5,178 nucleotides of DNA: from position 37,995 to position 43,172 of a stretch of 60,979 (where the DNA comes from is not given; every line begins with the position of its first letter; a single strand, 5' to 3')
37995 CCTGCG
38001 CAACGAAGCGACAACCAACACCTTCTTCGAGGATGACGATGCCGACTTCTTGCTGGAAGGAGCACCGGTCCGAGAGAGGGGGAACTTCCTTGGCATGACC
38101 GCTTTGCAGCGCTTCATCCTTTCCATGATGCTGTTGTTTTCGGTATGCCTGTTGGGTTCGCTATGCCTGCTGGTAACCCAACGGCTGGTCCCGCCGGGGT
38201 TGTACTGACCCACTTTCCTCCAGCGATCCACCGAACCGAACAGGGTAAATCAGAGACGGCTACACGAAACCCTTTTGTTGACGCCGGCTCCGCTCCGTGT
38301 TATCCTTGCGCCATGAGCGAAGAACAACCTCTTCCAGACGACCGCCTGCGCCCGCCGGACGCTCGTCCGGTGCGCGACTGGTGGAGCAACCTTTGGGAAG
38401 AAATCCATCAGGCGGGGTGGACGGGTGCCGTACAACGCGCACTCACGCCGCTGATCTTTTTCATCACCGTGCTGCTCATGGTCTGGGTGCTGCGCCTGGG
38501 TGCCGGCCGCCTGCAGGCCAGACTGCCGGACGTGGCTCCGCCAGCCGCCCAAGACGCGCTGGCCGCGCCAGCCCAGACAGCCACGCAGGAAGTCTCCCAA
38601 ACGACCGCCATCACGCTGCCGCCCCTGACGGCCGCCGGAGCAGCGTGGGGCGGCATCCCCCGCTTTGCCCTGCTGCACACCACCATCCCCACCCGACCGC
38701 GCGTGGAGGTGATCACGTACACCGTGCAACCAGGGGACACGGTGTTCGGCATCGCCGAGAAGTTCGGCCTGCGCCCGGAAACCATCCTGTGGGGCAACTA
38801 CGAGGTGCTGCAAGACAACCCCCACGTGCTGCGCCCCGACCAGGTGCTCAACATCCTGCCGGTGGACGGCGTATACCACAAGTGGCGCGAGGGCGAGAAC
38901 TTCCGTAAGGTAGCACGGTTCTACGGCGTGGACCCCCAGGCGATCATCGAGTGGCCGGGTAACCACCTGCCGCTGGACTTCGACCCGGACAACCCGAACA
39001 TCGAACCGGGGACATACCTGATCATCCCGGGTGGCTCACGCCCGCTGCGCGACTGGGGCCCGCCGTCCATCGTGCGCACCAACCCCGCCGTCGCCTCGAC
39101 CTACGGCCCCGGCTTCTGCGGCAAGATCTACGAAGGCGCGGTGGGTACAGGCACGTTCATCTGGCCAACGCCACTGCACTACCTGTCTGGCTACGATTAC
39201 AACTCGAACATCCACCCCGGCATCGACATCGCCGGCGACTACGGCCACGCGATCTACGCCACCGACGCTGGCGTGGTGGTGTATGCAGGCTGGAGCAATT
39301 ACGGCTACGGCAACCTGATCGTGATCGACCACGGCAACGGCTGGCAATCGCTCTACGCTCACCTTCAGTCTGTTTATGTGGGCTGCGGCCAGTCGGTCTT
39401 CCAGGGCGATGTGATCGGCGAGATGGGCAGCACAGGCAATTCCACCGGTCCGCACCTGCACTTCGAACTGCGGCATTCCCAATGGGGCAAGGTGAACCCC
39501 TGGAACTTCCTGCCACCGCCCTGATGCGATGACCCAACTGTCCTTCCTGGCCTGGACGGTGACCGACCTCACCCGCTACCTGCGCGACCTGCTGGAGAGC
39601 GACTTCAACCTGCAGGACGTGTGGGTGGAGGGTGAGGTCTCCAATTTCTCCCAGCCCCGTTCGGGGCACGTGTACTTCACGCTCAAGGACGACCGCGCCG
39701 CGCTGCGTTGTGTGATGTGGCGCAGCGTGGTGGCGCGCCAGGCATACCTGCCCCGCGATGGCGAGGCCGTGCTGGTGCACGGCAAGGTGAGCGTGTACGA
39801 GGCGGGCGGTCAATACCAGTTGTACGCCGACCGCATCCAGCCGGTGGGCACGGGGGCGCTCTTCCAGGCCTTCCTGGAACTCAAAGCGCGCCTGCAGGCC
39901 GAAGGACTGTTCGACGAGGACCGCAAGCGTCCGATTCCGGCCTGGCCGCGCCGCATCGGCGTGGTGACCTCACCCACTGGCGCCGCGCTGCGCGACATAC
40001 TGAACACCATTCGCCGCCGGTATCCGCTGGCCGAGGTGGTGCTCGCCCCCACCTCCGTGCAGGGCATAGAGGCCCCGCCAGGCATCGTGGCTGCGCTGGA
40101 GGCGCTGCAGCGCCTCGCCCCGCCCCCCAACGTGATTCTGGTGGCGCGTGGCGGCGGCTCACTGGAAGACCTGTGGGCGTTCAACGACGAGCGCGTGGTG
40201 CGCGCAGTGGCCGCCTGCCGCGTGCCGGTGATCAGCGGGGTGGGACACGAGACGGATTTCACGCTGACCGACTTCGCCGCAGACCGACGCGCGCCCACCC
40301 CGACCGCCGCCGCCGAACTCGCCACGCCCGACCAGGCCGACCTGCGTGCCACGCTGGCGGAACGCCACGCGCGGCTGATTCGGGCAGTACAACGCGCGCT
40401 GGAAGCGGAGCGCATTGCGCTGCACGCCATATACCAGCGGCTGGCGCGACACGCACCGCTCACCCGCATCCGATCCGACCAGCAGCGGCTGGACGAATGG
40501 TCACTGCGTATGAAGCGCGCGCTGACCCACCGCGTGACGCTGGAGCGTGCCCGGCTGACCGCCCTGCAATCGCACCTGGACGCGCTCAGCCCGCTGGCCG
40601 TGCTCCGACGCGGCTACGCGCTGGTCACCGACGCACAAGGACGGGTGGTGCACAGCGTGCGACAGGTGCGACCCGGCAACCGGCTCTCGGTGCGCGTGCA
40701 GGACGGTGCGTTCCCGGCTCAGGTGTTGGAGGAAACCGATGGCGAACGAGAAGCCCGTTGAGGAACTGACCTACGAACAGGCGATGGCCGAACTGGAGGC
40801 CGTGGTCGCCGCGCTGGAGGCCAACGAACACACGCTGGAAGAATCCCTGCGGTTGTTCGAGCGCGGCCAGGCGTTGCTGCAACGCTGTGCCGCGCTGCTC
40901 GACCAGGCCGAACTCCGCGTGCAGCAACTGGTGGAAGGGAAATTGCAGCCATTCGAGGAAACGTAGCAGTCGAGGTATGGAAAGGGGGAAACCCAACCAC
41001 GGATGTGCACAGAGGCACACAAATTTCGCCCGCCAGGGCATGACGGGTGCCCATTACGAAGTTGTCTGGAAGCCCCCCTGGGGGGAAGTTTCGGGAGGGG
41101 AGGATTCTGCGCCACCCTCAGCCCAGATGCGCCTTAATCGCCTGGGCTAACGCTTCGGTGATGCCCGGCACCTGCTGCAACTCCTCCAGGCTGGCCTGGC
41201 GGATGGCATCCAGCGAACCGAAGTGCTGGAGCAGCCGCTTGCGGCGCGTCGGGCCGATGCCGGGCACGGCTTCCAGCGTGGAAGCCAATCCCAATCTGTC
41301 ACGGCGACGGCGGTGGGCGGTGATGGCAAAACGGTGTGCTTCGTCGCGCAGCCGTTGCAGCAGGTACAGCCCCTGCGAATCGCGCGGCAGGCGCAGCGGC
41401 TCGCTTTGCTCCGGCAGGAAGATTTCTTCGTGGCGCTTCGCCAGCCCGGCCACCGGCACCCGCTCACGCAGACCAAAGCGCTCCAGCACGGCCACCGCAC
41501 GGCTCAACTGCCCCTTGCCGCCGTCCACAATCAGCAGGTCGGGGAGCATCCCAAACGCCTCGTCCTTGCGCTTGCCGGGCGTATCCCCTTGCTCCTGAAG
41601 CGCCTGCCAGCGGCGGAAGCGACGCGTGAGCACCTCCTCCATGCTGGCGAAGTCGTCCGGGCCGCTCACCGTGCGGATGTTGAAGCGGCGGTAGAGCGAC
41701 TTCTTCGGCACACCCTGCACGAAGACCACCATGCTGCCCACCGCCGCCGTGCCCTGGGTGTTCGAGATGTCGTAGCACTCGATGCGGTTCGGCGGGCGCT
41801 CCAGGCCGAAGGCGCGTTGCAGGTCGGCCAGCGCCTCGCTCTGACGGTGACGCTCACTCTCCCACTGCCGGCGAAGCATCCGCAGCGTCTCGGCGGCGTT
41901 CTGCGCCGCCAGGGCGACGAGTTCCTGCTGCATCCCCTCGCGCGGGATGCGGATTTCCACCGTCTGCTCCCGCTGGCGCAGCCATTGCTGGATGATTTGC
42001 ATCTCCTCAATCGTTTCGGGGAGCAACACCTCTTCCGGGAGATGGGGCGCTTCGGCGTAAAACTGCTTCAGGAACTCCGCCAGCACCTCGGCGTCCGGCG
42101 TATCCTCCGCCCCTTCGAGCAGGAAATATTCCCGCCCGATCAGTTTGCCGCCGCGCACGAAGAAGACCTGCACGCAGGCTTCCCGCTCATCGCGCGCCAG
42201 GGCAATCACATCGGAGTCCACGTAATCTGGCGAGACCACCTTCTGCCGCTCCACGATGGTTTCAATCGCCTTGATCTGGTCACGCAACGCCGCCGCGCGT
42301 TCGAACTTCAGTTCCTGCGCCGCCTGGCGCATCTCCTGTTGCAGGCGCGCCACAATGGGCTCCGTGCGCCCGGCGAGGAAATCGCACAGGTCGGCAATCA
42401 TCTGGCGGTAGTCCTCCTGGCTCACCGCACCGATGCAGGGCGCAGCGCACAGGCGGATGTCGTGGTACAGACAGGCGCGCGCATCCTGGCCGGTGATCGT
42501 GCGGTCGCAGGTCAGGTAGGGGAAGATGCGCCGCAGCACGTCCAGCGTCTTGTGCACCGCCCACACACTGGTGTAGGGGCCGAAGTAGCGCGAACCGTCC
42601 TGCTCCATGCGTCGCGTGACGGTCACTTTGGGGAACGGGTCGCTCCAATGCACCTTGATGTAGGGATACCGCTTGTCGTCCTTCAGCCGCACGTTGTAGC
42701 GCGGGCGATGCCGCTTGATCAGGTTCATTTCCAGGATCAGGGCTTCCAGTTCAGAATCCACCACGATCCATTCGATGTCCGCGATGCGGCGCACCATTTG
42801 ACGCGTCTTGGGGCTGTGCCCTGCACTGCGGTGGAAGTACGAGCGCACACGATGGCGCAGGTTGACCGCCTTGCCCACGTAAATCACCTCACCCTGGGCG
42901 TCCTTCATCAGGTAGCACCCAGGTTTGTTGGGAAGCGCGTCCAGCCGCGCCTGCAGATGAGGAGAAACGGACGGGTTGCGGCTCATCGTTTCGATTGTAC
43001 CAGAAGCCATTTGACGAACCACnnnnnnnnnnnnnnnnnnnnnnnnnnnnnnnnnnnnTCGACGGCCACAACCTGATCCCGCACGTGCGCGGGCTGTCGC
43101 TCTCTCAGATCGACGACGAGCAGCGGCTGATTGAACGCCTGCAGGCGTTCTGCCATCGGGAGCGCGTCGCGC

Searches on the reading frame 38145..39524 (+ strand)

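Call 16: search_protein_families(library=pfam, proteins=[window:38145-39524:+], max_evalue=0.001)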
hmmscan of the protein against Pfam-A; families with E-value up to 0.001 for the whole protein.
window:38145-39524:+ (459 aa): 3 families
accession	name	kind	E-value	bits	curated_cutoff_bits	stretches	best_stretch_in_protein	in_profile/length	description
PF01551.29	Peptidase_M23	-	6.2e-34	116.5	28.7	1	356-452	2-96/96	Peptidase family M23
PF01476.26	LysM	-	8.4e-12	45.3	20.9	1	192-237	1-42/43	LysM domain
PF23473.1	LysM3_LYK4_5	-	1.8e-05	25.1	29.3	0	190-218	3-31/48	LYK4/5 LysM3 domain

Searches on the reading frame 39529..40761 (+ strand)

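Call 16: search_protein_families(library=pfam, proteins=[window:39529-40761:+], max_evalue=0.001)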
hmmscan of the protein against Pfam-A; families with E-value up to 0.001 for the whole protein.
window:39529-40761:+ (410 aa): 3 families
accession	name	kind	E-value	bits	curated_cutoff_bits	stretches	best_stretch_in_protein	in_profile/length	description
PF02601.20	Exonuc_VII_L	-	4.3e-102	342.3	35.9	2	127-347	1-218/315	Exonuclease VII, large subunit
PF13742.12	tRNA_anti_2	-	1.6e-32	112.1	27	1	9-104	1-95/95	OB-fold nucleic acid binding domain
PF01336.31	tRNA_anti-codon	-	2.9e-15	56.4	27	1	31-106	1-75/75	OB-fold nucleic acid binding domain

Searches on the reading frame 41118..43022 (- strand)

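Call 16: search_protein_families(library=pfam, proteins=[window:41118-43022:-], max_evalue=0.001)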
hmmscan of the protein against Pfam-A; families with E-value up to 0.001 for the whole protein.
window:41118-43022:- (634 aa): 9 families
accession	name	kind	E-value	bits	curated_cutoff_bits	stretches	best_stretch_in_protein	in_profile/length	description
PF08459.17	UvrC_RNaseH_dom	-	3.6e-57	193.1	22.3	1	402-567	1-159/159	UvrC RNAse H endonuclease domain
PF22920.2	UvrC_RNaseH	-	1e-37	129.1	24.3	1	269-381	1-114/116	UvrC Ribonuclease H-like domain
PF14520.12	HHH_5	-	1.4e-12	48.3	27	1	582-633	3-55/57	Helix-hairpin-helix domain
PF00633.29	HHH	-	9.3e-11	41.4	24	1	603-631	1-29/30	Helix-hairpin-helix motif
PF01541.30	GIY-YIG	-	6.8e-10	39.6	22.6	1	34-110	2-78/78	GIY-YIG catalytic domain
PF12826.13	HHH_2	-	9.3e-10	39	27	1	586-631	8-53/64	Helix-hairpin-helix motif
PF02151.25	UVR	-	2e-09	37.3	21.5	1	225-255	5-35/36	UvrB/uvrC motif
PF12836.13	HHH_3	-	6.3e-05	23.4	27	0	607-631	8-32/65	Helix-hairpin-helix motif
PF24348.1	DUF7508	-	0.0008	20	26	0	27-66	15-53/79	Domain of unknown function (DUF7508)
